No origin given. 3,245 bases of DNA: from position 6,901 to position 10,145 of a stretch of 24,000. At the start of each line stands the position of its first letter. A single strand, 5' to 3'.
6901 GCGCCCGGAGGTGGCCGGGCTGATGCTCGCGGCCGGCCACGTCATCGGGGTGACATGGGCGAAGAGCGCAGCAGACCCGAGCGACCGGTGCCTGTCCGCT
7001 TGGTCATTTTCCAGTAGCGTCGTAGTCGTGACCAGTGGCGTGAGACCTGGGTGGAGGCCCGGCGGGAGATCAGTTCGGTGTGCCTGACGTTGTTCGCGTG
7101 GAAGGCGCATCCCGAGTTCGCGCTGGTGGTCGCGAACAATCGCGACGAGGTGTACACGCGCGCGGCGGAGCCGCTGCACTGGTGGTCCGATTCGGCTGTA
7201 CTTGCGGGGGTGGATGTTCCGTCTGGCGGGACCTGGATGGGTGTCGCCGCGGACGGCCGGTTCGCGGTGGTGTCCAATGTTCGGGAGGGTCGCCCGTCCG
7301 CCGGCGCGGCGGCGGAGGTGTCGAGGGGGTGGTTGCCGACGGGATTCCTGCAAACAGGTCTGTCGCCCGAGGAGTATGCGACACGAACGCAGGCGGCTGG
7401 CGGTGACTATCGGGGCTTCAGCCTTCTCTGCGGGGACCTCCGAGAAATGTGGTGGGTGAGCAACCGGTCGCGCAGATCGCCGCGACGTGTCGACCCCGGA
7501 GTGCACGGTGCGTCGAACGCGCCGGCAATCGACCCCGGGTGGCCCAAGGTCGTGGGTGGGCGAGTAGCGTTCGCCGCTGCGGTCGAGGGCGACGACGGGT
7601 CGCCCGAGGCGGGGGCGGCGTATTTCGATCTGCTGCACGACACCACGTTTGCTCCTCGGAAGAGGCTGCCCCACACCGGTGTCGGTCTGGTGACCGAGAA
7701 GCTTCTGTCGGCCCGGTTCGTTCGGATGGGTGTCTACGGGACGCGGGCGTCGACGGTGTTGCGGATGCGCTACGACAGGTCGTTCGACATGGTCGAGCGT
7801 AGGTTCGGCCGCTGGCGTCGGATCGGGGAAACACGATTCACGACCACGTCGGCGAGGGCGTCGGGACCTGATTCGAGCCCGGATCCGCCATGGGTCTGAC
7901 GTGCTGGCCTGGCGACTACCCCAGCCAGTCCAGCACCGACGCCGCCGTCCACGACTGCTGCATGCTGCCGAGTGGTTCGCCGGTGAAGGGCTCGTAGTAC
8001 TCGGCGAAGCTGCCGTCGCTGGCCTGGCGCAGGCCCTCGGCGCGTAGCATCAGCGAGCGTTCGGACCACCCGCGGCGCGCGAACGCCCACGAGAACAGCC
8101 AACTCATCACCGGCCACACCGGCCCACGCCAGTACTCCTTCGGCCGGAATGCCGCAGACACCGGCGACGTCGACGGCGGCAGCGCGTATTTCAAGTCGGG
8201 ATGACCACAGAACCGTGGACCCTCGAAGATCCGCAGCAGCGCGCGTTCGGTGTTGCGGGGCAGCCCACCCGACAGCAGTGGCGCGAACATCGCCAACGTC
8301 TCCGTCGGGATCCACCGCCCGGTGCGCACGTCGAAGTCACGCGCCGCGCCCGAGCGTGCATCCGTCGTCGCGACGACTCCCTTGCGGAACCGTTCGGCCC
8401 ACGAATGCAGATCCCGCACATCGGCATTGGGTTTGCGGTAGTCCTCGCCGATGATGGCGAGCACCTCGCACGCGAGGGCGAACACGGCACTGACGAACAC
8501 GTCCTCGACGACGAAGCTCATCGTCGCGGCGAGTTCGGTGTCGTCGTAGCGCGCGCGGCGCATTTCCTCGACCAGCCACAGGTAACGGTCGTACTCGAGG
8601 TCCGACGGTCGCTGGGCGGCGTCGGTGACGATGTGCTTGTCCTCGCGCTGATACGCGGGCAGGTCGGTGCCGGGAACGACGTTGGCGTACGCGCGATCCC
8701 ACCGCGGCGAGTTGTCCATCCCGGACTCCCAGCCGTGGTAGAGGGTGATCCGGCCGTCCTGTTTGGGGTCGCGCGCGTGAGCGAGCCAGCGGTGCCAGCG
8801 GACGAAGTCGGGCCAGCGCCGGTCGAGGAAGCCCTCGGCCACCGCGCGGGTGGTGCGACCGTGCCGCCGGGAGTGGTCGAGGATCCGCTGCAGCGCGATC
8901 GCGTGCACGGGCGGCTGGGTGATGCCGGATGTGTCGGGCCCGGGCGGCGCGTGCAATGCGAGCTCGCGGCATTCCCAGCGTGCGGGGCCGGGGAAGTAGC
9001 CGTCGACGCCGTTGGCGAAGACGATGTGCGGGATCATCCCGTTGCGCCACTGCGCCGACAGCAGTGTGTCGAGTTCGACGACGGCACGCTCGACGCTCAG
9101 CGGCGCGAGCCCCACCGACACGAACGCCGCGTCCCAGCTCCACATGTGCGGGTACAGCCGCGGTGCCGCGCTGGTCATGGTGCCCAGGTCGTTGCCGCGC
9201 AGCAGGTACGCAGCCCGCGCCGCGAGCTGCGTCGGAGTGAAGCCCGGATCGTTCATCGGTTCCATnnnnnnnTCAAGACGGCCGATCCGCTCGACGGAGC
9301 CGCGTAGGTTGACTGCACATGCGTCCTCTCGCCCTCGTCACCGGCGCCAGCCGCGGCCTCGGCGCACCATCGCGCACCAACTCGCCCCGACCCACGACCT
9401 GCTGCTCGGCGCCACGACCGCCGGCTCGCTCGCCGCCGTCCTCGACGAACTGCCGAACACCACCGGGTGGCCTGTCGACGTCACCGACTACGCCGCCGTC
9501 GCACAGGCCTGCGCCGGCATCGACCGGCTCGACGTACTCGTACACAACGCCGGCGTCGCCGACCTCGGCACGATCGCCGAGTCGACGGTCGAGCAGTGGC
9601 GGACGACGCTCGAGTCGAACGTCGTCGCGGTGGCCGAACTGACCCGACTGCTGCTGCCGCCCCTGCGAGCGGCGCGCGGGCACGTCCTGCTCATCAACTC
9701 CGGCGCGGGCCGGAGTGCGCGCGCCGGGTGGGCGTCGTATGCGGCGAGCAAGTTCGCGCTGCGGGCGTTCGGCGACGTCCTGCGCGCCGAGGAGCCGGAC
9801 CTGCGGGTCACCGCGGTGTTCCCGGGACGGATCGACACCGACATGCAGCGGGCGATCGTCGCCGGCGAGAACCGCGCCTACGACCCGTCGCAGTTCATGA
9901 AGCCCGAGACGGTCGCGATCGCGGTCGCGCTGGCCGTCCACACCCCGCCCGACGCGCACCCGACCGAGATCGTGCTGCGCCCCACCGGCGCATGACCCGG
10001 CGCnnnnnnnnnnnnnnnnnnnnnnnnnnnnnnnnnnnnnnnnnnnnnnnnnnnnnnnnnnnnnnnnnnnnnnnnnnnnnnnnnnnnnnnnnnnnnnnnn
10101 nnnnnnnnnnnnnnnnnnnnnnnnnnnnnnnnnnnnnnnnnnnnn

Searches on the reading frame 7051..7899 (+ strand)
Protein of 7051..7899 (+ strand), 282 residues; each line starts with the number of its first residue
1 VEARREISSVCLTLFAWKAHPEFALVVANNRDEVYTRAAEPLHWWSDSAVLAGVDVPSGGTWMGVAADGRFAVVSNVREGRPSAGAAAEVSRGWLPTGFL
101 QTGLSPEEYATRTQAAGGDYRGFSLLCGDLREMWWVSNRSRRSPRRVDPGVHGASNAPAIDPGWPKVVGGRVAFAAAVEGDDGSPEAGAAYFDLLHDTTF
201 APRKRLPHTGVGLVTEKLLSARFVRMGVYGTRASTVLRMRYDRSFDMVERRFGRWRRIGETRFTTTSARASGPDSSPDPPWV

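Call 41: search_protein_families(library=pfam, proteins=[window:7051-7899:+], max_evalue=0.01)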
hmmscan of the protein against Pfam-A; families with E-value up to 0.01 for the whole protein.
window:7051-7899:+ (282 aa): 1 family
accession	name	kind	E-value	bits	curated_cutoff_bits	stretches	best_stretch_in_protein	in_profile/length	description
PF05742.17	TANGO2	-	7.2e-59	200.5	22.6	1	11-252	2-255/257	Transport and Golgi organisation 2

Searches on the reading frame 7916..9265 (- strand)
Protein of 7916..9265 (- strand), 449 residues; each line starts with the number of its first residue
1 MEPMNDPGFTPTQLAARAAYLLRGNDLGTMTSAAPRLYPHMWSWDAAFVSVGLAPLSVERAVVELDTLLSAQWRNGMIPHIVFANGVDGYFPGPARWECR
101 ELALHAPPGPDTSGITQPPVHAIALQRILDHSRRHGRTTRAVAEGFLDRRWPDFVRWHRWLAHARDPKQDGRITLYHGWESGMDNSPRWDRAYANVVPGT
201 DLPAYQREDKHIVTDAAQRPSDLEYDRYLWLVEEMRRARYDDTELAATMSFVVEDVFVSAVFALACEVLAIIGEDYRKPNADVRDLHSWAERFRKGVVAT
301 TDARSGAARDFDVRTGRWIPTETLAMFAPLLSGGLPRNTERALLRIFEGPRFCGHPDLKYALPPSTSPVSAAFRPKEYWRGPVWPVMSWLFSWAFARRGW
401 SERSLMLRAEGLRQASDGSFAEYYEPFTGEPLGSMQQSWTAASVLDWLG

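Call 6: search_protein_families(library=pfam, proteins=[window:7916-9265:-])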
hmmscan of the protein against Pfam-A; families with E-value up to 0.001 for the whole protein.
window:7916-9265:- (449 aa): 1 family
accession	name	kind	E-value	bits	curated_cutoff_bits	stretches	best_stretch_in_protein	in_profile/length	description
PF22422.2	MGH1-like_GH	-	3.6e-104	349.6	27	1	38-440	1-356/356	Mannosylglycerate hydrolase MGH1-like glycoside hydrolase domain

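Call 7: search_protein_families(library=ncbifam, proteins=[window:7916-9265:-])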
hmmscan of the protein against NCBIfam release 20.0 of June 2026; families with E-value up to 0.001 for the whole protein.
window:7916-9265:- (449 aa): 2 families
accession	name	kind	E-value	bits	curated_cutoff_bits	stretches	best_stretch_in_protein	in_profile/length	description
NF047898.1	GluglyHdase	equivalog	7.6e-231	766.4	550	1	9-448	3-441/442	glucosylglycerate hydrolase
NF007525.0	PRK10137.1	equivalog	6e-05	21.4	625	1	368-443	699-778/790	alpha-glucosidase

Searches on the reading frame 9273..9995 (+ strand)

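Call 41: search_protein_families(library=pfam, proteins=[window:9273-9995:+], max_evalue=0.01)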
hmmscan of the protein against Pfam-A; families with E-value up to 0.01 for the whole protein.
window:9273-9995:+ (240 aa): 3 families
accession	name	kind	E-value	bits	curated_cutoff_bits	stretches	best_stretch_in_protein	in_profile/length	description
PF00106.31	adh_short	-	2.3e-30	106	26.6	1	44-198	28-193/195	short chain dehydrogenase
PF13561.12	adh_short_C2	-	2.1e-20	73.8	27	1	51-197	34-186/236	Enoyl-(Acyl carrier protein) reductase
PF08659.16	KR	-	1e-07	32.5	22.6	1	67-171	59-164/180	KR domain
